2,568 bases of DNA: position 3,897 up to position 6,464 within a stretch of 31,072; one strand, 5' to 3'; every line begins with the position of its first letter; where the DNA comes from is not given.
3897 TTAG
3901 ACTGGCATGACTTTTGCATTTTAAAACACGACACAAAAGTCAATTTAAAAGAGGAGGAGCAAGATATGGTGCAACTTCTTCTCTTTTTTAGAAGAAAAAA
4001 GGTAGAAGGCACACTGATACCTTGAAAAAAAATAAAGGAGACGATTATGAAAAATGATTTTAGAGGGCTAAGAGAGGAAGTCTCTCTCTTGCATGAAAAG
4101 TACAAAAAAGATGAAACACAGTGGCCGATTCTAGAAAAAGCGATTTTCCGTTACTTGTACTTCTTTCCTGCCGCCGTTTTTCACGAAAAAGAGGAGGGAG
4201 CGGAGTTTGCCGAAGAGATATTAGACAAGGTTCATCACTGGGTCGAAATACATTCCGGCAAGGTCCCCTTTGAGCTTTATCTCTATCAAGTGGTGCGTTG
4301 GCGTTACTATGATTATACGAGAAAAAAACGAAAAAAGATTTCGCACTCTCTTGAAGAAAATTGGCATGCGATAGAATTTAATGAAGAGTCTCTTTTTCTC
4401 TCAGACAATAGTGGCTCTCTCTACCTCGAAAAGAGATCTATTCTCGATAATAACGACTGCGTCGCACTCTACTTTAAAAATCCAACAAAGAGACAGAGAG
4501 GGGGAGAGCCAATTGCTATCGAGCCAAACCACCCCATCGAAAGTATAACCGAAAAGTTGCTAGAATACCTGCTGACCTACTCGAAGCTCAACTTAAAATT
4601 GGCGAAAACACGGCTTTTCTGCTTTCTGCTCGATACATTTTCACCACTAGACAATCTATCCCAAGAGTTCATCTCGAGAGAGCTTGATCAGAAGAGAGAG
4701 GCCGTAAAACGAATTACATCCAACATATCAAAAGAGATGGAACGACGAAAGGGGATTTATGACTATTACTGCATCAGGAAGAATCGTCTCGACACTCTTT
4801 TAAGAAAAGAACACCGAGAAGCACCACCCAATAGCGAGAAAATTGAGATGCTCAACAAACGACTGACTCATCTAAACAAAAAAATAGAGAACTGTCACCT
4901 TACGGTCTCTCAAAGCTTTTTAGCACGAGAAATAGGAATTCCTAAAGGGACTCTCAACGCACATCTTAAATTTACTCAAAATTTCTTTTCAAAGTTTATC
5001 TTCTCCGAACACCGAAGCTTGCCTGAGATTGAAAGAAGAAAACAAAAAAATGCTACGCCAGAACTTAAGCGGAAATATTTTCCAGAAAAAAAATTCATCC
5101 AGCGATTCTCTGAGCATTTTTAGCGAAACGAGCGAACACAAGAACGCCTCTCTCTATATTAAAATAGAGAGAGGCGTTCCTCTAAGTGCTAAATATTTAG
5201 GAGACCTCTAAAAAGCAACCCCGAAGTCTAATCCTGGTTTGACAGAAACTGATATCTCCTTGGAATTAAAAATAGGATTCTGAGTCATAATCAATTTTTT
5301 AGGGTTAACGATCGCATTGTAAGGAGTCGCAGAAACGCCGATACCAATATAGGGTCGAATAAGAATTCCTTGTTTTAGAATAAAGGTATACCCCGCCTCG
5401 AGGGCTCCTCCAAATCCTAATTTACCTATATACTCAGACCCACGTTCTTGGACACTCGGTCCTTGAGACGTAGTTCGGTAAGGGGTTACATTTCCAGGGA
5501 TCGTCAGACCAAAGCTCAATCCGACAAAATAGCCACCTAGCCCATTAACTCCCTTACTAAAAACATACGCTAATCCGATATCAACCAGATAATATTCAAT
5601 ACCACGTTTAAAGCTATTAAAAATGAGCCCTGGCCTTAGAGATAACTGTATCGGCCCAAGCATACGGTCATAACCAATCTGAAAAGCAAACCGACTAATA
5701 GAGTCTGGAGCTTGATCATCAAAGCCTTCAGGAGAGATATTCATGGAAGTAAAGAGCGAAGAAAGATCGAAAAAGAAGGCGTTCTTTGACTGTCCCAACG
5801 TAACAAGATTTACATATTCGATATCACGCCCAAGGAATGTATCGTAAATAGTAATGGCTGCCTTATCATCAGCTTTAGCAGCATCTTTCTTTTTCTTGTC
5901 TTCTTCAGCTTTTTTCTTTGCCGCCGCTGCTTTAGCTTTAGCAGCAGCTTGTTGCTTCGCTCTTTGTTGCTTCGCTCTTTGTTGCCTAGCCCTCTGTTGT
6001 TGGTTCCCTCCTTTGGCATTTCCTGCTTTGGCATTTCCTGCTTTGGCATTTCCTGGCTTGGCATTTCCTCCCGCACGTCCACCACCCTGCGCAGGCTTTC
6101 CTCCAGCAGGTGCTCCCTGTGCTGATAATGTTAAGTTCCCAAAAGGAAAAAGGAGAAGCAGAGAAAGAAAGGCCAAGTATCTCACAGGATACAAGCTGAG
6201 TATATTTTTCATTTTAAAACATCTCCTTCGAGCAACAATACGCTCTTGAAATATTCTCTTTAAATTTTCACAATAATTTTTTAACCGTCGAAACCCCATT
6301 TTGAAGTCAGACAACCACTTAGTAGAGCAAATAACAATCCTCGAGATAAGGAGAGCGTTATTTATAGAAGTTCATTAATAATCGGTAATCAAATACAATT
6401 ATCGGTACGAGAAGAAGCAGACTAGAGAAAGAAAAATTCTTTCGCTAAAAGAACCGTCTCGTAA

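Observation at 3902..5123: Candidate sigma54-to-novel-sigma cascade: an RpoN promoter driving an atypical sigma70/ECF-like factor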

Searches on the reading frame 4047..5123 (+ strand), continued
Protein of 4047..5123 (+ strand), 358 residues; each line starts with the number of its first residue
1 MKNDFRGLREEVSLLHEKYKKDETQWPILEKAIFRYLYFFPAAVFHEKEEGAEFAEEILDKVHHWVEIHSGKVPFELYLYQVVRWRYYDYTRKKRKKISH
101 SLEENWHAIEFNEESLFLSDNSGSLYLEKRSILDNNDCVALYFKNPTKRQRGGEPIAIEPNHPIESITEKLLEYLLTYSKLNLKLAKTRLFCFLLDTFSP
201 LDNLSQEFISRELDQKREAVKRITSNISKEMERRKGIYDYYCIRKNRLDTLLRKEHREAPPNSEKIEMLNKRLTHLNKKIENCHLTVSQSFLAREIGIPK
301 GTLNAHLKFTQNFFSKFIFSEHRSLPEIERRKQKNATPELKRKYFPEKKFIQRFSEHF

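Call 68: fold_search(model_id=the predicted structure, library=pdb)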
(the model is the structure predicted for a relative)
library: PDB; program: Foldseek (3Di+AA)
matches with E <= 10: 89; with E <= 0.001: 0
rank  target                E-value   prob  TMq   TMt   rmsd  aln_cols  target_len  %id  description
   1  7rro_A2               2.2e+00  0.08  0.20  0.18  35.3       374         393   12  Structure of the 48-nm repeat doublet microtubule from bovine tracheal cilia (released 2021-10-27)
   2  9cpb_5R               2.2e+00  0.06  0.18  0.16  36.6       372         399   15  Atomic model of bovine Fallopian tube cilia doublet microtubule (48-nm periodicity) (released 2024-10-30)
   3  6yvd_D                2.6e+00  0.44  0.15  0.14   7.2        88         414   14  Head segment of the S.cerevisiae condensin holocomplex in presence of ATP (released 2020-07-22)
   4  8iyj_V1               2.8e+00  0.05  0.17  0.16  39.5       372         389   13  Cryo-EM structure of the 48-nm repeat doublet microtubule from mouse sperm (released 2023-07-05)
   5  6pam_A                3.1e+00  0.03  0.13  0.09  25.7       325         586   11  Structure of a bacterial Atm1-family ABC transporter with MgADP bound (released 2020-06-24)
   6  9dbp_A                3.7e+00  0.47  0.19  0.11   6.2       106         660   17  Crystal structure of the LSD1/CoREST histone demethylase in complex with the cofactor FAD and the inhibitor GSK690 (released 2025-09-17)
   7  8p4y                  3.7e+00  0.06  0.10  0.16  17.6       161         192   20  Coiled-coil protein origami triangle (released 2023-08-02)
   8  4bay_A                3.9e+00  0.20  0.20  0.11  10.5       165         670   19  Phosphomimetic mutant of LSD1-8a splicing variant in complex with CoREST (released 2013-11-27)
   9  5m48                  3.9e+00  0.08  0.11  0.26  14.5       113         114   20  Coiled coil domain of Rtt103p (released 2017-10-11)
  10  7f6j_C                4.1e+00  0.63  0.16  0.50   4.3        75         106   15  Crystal structure of the PDZD8 coiled-coil domain - Rab7 complex (released 2022-02-23)
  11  2x3v_A                4.1e+00  0.28  0.19  0.23  16.3       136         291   15  Structure of The F-BAR Domain of Mouse Syndapin I (released 2010-04-07)
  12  9bh5_Ch               4.3e+00  0.16  0.16  0.41  21.5       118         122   11  High-resolution C. elegans 80S ribosome structure - class 1 (released 2024-09-04)
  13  2fic_B                4.3e+00  0.11  0.15  0.26  19.1       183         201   12  The crystal structure of the BAR domain from human Bin1/Amphiphysin II and its implications for molecular recognition (released 2006-11-14)
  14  4mrn_A                4.3e+00  0.03  0.12  0.09  27.2       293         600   10  Structure of a bacterial Atm1-family ABC transporter (released 2014-03-19)
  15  2efk                  4.6e+00  0.33  0.20  0.26  11.5       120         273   14  Crystal structure of the EFC domain of Cdc42-interacting protein 4 (released 2007-05-29)
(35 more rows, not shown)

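Call 77: search_solved_structures(query=P0002, max_evalue=10, show_alignments=2)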
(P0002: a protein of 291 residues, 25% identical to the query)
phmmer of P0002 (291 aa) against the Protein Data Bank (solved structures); distinct sequences matched with E-value up to 10: 7.
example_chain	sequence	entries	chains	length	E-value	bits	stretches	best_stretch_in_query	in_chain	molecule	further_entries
5uxx_A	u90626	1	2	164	0.61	12.5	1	256-288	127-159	RNA polymerase sigma factor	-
9m9d_F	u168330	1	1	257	0.89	12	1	256-287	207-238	ECF RNA polymerase sigma factor SigE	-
9m9e_F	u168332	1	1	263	0.92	11.9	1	256-287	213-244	ECF RNA polymerase sigma factor SigE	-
9m98_F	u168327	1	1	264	0.93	11.9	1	256-287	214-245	ECF RNA polymerase sigma factor SigE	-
6jhe_A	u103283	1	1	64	1.3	11.4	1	252-287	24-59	ECF RNA polymerase sigma factor SigW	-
5fgm_A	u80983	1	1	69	1.4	11.3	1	256-286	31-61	ECF RNA polymerase sigma factor SigR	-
2h27_A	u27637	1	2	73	2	10.8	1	256-286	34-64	RNA polymerase Sigma E factor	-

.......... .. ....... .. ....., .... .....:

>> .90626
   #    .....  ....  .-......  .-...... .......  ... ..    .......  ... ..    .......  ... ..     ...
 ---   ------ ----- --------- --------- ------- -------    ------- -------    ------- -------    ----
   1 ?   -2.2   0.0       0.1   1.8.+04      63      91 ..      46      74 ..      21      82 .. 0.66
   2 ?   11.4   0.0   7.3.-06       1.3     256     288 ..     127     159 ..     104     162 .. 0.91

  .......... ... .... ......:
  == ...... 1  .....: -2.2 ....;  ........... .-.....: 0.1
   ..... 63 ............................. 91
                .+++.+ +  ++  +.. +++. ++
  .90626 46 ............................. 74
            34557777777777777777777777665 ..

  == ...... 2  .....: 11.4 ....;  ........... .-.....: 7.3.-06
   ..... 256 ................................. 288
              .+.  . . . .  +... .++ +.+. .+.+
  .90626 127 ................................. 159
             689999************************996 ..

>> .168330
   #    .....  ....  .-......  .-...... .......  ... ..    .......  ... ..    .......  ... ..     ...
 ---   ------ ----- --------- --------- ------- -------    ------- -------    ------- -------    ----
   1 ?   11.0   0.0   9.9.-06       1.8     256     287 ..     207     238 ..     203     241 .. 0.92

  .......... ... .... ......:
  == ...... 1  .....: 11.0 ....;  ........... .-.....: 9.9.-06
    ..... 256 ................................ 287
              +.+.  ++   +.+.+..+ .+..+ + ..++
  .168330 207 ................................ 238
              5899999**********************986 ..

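Call 84: list_cluster_members(proteins=[P0003, P0002, L163:1209-1802:+, L163:3557-4210:-, L163:2687-3541:-, L163:1802-2647:-])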
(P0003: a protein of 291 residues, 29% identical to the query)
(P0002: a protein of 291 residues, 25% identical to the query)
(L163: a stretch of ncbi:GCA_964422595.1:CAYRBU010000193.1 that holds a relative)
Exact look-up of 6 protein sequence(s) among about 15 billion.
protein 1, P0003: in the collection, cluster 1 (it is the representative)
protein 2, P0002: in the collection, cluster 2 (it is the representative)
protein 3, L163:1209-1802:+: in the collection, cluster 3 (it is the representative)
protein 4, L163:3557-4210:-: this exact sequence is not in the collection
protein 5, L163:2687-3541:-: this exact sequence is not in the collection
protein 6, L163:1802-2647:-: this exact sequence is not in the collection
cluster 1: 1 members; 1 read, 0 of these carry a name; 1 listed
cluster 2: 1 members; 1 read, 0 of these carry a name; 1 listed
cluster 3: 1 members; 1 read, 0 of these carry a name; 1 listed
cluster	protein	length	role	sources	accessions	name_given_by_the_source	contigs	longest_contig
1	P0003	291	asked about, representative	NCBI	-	-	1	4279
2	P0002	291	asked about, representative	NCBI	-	-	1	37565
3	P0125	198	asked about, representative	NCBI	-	-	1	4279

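Call 85: search_protein_families(library=phrogs, alignment_id=A1, max_evalue=1)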
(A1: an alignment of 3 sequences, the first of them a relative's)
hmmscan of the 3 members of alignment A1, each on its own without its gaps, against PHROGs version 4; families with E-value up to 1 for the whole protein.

A. member 1, P0001 (358 aa): 3 families
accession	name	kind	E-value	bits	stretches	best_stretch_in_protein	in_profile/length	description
phrog_4779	-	transcription regulation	0.097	14.2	0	285-310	14-39/98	transcriptional regulator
phrog_9345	-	unknown function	0.23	12.7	1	54-108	8-63/106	-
phrog_4583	-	transcription regulation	0.26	12.3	0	287-308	24-45/81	transcriptional repressor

B. families by the number of members that match (of 3 scanned): 8 families
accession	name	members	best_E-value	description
phrog_1740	-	1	0.0027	RNA polymerase sigma factor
phrog_25990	-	1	0.0075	-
phrog_3855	-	1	0.015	HTH DNA binding protein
phrog_13662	-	1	0.065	-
phrog_1190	-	1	0.093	RNA polymerase sigma factor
phrog_4779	-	1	0.097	transcriptional regulator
phrog_9345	-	1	0.23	-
phrog_4583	-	1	0.26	transcriptional repressor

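Call 93: predict_structure(alignment_id=A7)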
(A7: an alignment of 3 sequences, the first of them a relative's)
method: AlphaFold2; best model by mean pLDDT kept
length: 291 residues; sequences in the alignment: 3
mean_pLDDT: 63.3   pTM: 0.38
mean pLDDT of the five models: 63.3, 62.2, 59.7, 58.2, 56.1
residues with pLDDT >= 90: 22; 70-90: 90; 50-70: 112; < 50: 67
segments of 3 or more residues with pLDDT < 50: 1-4, 64-71, 95-129, 163-174, 288-291
pLDDT, mean of each block of 10 residues (from residue 1): 56 80 72 66 53 58 45 55 60 48 37 35 44 55 57 54 44 50 67 79 85 92 80 87 92 74 80 77 55 31
secondary structure, 60 per line:
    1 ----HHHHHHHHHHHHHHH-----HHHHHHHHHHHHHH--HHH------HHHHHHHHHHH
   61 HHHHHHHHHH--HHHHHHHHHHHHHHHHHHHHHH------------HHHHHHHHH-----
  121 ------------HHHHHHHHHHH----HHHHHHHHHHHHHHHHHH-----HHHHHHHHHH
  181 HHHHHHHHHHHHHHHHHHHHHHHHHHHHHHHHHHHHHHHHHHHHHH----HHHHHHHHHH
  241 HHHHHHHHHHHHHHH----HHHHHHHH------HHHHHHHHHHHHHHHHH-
elements in order: H5-19 H25-38 H50-70 H73-94 H107-115 H133-143 H148-165 H171-226 H231-255 H260-267 H274-290

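Call 95: fold_search(model_id=the predicted structure, library=pdb)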
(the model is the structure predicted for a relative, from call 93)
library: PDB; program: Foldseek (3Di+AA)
matches with E <= 10: 143; with E <= 0.001: 0
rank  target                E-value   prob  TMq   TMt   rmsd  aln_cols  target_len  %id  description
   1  8vp5_A                5.9e-01  0.30  0.25  0.12  23.4       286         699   13  Cryo-EM structure of the ABC transporter PCAT1 bound with ADP and Substrate (released 2024-10-30)
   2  4ojj_A                1.0e+00  0.20  0.19  0.18  22.8       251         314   14  Structure of C-terminal domain from S. cerevisiae Pat1 decapping activator (Space group : P212121) (released 2014-10-08)
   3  8t3k_D                1.4e+00  0.16  0.21  0.12  22.0       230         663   13  Heterodimeric ABC transporter BmrCD in the inward-facing conformation bound to ATP: BmrCD_IF-ATP2 (released 2023-11-29)
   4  1rpo                  2.0e+00  0.96  0.18  0.73   2.6        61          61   20  RESTORED HEPTAD PATTERN CONTINUITY DOES NOT ALTER THE FOLDING OF A 4-ALPHA-HELICAL BUNDLE (released 1995-02-14)
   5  9cpc_2K               2.2e+00  0.82  0.18  0.22  10.0       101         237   12  Atomic model of porcine brain ventricles cilia doublet microtubule (48-nm periodicity) (released 2024-10-23)
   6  5lmg_B                2.2e+00  0.11  0.17  0.15  21.0       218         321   16  Structure of C-terminal domain from S. cerevisiae Pat1 decapping activator bound to Dcp2 HLM10 peptide (region 954-970 (released 2017-08-16)
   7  7rro_D7               2.5e+00  0.09  0.22  0.16  37.6       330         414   12  Structure of the 48-nm repeat doublet microtubule from bovine tracheal cilia (released 2021-10-27)
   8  6qb5_C                2.6e+00  0.05  0.13  0.12  20.0       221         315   12  Crystal structure of the N-terminal region of human cohesin subunit STAG1 (released 2019-02-06)
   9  1nkd                  2.8e+00  0.92  0.17  0.74   2.0        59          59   20  ATOMIC RESOLUTION (1.07 ANGSTROMS) STRUCTURE OF THE ROP MUTANT <2AA> (released 1999-03-23)
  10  6zbc_D                2.8e+00  0.12  0.20  0.27  30.3       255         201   14  Merozoite surface protein 1 (MSP-1) from Plasmodium falciparum, main conformation (released 2021-05-19)
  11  5lmf_B                2.8e+00  0.11  0.14  0.13  21.1       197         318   14  Structure of C-terminal domain from S. cerevisiae Pat1 decapping activator bound to Dcp2 HLM3 peptide (region 484-500) (released 2017-08-16)
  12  8fbk                  2.9e+00  0.12  0.20  0.27  17.7       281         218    7  Improving the secretion of designed protein assemblies through negative design of cryptic transmembrane domains (released 2023-03-22)
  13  6qva                  2.9e+00  0.06  0.19  0.20  22.6       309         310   13  Crystal structure of a CHAD domain from Chlorobium tepidum in complex with inorganic polyphosphate (released 2019-05-29)
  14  9yzy_O                3.1e+00  0.08  0.18  0.22  24.0       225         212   12  ctSAGA Focused on HAT Bromodomain region (released 2025-12-03)
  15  8j07_8G               3.1e+00  0.06  0.20  0.17  25.1       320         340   13  96nm repeat of human respiratory doublet microtubule and associated axonemal complexes (released 2023-07-26)
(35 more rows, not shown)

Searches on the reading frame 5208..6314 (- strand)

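Call 7: search_protein_families(library=pfam, proteins=[window:5208-6314:-], max_evalue=0.1)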
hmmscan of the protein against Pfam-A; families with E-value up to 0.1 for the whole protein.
window:5208-6314:- (368 aa): 2 families
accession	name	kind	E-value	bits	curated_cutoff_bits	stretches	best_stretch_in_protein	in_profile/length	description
PF20234.3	DUF6591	-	0.032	14.4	27.1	1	104-169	102-168/228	Family of unknown function (DUF6591)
PF15442.11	DUF4629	-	0.083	13.6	27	0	84-154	36-108/150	Domain of unknown function (DUF4629)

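Call 9: search_protein_families(library=ncbifam, proteins=[window:5208-6314:-], max_evalue=1)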
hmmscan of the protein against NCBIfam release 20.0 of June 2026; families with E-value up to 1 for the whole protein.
window:5208-6314:- (368 aa): 4 families
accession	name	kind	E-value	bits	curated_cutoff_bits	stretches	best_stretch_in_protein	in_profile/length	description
NF005423.0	PRK07003.1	equivalog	0.0031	16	1260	1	39-149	338-451/831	DNA polymerase III subunit gamma/tau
NF010225.0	PRK13681.1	equivalog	0.046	13.8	57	1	300-316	19-35/35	protein YohO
NF005844.0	PRK07764.1-3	equivalog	0.37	9.5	964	1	69-149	369-449/841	DNA polymerase III subunit gamma and tau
NF047763.1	LIC_10572_fam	equivalog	0.66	9.9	200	0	92-146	31-83/205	LIC_10572 family protein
